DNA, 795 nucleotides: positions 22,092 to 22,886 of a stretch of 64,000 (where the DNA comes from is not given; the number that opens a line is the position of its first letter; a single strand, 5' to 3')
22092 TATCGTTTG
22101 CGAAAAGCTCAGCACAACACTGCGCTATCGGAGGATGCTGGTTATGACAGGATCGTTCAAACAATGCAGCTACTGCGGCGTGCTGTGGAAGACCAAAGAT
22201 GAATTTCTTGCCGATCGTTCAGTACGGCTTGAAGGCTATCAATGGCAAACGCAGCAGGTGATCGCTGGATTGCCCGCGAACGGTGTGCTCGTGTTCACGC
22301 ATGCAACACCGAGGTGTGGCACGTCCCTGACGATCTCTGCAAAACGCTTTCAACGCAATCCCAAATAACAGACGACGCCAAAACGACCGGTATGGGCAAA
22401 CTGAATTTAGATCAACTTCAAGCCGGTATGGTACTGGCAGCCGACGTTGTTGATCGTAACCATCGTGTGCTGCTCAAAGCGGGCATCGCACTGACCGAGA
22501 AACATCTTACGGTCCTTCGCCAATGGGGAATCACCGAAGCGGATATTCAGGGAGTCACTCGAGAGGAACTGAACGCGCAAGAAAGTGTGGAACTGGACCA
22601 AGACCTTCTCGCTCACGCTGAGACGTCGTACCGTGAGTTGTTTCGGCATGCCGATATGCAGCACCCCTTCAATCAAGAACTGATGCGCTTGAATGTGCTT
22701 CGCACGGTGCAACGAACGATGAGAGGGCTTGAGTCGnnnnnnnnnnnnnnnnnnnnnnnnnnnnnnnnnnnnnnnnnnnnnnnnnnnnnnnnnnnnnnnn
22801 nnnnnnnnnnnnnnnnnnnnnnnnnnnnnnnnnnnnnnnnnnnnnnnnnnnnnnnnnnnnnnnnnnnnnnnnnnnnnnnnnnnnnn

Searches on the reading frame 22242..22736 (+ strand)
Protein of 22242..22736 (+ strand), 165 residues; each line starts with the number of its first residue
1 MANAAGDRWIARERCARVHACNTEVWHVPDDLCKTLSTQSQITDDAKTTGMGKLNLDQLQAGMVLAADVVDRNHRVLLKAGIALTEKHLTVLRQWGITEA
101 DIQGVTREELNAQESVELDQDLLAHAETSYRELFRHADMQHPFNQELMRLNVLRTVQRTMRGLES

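Call 75: search_protein_families(library=pfam, proteins=[window:22242-22736:+], max_evalue=1)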
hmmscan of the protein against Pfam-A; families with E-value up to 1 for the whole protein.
window:22242-22736:+ (165 aa): 1 family
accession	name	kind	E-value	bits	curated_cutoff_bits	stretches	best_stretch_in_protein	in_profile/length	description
PF11871.13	DUF3391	-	0.11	13.4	27.8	1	53-109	3-60/136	Domain of unknown function (DUF3391)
